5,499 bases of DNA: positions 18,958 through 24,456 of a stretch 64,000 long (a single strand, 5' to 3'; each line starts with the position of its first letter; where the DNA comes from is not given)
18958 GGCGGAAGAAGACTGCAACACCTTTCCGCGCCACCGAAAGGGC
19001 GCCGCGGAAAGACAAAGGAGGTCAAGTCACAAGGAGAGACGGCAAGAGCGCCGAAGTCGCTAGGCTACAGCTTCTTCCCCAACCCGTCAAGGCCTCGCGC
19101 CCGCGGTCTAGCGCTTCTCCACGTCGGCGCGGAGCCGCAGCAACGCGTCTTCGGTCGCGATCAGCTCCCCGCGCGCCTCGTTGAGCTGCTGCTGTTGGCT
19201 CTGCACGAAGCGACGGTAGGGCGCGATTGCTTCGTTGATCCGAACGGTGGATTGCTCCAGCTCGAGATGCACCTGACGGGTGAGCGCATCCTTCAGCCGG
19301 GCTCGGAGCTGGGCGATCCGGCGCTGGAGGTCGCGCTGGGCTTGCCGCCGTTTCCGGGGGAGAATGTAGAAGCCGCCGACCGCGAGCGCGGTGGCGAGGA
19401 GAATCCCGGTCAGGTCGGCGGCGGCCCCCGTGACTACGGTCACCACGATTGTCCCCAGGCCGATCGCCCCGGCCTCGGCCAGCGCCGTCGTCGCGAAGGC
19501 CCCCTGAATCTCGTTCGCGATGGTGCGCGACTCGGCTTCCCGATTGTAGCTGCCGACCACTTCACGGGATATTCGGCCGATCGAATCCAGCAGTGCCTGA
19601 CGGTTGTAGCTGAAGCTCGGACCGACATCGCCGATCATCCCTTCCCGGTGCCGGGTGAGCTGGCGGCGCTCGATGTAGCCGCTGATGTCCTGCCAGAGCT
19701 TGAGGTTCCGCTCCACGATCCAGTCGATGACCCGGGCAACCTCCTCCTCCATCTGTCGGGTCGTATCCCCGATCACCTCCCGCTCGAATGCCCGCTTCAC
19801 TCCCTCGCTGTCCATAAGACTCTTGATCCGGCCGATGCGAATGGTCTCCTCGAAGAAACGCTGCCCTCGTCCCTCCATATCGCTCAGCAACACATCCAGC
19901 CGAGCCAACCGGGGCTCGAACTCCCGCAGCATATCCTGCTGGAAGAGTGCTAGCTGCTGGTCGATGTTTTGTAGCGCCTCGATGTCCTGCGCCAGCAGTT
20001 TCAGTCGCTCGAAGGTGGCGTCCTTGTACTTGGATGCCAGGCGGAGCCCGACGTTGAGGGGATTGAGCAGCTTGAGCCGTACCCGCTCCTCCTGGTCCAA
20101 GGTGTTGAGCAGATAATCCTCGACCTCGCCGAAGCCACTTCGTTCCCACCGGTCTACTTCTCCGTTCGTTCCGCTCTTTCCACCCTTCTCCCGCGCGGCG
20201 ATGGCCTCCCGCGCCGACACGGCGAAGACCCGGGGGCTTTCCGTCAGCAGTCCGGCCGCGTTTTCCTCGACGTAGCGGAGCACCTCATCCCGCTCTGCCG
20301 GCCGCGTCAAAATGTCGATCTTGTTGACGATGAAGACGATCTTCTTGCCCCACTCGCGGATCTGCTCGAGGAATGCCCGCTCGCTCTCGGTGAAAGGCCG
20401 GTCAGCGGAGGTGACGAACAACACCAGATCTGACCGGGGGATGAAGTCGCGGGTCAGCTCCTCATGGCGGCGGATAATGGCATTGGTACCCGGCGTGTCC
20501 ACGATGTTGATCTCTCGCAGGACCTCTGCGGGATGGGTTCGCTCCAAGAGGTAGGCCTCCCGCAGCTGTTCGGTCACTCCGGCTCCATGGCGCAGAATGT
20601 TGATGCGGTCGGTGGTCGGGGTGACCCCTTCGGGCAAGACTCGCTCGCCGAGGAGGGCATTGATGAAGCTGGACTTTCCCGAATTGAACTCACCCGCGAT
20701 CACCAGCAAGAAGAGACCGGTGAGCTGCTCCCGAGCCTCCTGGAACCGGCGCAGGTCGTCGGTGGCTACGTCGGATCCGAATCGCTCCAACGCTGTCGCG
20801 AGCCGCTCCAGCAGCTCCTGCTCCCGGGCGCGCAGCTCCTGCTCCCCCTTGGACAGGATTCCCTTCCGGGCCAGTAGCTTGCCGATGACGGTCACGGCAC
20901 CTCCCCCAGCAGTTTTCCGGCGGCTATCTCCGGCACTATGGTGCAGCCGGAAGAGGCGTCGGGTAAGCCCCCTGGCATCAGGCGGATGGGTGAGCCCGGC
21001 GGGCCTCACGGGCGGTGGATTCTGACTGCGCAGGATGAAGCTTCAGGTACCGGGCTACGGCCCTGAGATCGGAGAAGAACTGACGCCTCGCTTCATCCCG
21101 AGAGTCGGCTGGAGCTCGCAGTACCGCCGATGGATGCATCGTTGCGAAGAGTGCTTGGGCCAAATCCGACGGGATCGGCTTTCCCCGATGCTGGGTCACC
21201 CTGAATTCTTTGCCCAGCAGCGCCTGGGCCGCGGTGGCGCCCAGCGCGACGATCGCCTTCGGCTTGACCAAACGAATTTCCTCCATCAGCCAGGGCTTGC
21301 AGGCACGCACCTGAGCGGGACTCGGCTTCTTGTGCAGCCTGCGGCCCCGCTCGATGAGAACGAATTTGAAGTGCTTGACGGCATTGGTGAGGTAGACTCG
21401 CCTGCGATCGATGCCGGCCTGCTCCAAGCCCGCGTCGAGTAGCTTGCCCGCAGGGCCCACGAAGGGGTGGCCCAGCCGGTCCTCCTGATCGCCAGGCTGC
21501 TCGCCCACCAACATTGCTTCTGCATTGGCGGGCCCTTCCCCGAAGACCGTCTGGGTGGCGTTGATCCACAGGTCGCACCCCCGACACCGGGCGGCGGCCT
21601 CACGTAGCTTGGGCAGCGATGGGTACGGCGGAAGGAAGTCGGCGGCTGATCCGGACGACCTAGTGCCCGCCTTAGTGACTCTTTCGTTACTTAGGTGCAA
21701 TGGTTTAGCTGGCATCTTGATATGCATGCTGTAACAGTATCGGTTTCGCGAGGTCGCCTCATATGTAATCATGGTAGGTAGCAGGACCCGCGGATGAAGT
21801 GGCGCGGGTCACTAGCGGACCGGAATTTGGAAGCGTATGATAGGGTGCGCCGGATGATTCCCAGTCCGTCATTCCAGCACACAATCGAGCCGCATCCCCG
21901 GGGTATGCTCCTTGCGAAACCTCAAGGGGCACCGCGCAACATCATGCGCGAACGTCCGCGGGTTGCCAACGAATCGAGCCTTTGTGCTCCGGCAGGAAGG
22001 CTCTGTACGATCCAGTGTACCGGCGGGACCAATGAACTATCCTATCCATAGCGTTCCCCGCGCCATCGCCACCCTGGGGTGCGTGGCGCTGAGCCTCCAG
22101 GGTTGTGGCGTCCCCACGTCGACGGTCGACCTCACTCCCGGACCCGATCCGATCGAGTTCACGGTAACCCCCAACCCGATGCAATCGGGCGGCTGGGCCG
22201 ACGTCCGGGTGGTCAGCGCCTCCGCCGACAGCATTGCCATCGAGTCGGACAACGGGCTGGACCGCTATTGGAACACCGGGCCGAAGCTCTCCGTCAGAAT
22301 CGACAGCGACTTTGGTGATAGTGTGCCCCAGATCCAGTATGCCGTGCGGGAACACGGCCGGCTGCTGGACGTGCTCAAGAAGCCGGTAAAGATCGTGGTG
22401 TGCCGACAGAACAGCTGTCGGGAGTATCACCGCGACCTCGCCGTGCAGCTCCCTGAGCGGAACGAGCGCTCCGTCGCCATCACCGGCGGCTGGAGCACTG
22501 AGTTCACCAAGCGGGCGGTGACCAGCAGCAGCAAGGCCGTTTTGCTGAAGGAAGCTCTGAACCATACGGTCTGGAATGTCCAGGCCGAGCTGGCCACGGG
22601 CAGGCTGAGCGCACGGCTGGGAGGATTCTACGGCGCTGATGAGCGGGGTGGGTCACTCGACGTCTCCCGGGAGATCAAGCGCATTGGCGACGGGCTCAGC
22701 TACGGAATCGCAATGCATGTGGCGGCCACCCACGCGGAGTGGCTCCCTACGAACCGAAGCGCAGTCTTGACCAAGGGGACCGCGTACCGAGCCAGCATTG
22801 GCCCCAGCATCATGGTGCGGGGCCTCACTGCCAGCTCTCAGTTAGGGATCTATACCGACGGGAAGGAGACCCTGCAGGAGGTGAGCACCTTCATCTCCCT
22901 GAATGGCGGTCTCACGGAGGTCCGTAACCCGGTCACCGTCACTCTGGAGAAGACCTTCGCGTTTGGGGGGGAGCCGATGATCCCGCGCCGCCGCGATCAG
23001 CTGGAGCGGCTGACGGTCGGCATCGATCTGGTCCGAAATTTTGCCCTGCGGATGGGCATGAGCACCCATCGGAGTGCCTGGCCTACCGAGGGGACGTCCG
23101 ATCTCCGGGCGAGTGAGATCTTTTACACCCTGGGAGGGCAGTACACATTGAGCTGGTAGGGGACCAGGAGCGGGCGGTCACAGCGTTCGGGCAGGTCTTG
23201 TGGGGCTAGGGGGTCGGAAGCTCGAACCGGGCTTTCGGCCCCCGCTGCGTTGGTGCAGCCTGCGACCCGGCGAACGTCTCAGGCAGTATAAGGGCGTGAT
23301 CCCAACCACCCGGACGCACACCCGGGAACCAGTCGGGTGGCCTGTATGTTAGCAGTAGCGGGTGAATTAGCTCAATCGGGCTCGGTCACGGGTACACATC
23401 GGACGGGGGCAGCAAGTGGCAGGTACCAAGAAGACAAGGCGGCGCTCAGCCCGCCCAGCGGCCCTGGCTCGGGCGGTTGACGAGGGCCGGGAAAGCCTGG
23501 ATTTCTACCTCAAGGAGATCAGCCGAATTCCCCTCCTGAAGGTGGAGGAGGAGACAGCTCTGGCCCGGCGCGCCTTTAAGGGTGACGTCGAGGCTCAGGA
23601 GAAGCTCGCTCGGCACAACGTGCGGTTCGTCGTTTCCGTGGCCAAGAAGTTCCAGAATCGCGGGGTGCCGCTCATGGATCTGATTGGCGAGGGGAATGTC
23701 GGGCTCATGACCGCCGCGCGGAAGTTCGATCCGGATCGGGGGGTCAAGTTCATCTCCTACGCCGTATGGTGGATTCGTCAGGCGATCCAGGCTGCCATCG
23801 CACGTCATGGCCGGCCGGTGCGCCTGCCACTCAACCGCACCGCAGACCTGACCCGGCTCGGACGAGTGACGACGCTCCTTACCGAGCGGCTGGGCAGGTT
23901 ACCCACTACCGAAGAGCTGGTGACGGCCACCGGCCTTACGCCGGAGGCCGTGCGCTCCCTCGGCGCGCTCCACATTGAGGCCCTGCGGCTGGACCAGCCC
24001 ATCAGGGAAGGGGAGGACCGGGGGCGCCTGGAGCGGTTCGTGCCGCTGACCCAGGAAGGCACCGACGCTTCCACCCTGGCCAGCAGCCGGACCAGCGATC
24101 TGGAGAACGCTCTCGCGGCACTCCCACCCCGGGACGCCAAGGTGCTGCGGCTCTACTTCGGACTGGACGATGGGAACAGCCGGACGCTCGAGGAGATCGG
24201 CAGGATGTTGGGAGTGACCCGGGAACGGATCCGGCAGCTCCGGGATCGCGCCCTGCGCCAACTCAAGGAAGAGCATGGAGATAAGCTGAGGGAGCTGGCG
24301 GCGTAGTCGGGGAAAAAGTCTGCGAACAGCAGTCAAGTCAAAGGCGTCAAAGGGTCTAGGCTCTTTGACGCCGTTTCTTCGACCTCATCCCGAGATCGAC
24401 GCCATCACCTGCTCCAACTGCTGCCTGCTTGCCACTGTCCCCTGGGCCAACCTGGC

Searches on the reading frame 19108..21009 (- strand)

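Call 98: search_protein_families(library=pfam, proteins=[window:19108-21009:-], max_evalue=0.0001)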
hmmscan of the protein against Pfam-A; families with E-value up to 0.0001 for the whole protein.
window:19108-21009:- (633 aa): 6 families
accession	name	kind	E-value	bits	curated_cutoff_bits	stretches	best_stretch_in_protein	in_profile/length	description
PF00350.29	Dynamin_N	-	2.5e-26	93.1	27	2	103-146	2-45/168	Dynamin family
PF01926.29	MMR_HSR1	-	9.5e-14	51.9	21.9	1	103-230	3-113/113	50S ribosome-binding GTPase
PF00009.33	GTP_EFTU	-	2e-08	34.5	26.5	1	102-270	6-173/188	Elongation factor Tu GTP binding domain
PF02421.24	FeoB_N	-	6.5e-07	29.4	27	0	165-236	47-120/156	Ferrous iron transport protein B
PF03193.22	RsgA_GTPase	-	1.3e-05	25.5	30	0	64-125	69-132/174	RsgA GTPase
PF04548.22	AIG1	-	3.4e-05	23.7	27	0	102-227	3-118/212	AIG1 family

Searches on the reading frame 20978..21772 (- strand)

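Call 98: search_protein_families(library=pfam, proteins=[window:20978-21772:-], max_evalue=0.0001)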
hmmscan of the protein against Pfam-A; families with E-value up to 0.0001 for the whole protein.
window:20978-21772:- (264 aa): 1 family
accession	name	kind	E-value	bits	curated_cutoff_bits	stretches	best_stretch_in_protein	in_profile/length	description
PF03167.25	UDG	-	1.3e-37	129.5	24.3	1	77-237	1-141/141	Uracil DNA glycosylase superfamily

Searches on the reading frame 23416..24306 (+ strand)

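Call 98: search_protein_families(library=pfam, proteins=[window:23416-24306:+], max_evalue=0.0001)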
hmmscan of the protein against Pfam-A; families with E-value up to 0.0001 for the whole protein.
window:23416-24306:+ (296 aa): 4 families
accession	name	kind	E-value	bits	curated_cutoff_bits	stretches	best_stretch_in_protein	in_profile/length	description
PF04542.20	Sigma70_r2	-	6.3e-19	68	24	1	64-133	1-70/71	Sigma-70 region 2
PF04545.22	Sigma70_r4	-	1.4e-17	63.3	24.1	1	232-285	1-50/50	Sigma-70, region 4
PF00140.25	Sigma70_r1_2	-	1.3e-11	44.7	22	1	27-58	2-33/34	Sigma-70 factor, region 1.2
PF04539.22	Sigma70_r3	-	3.7e-09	37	25.3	1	147-209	5-66/78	Sigma-70 region 3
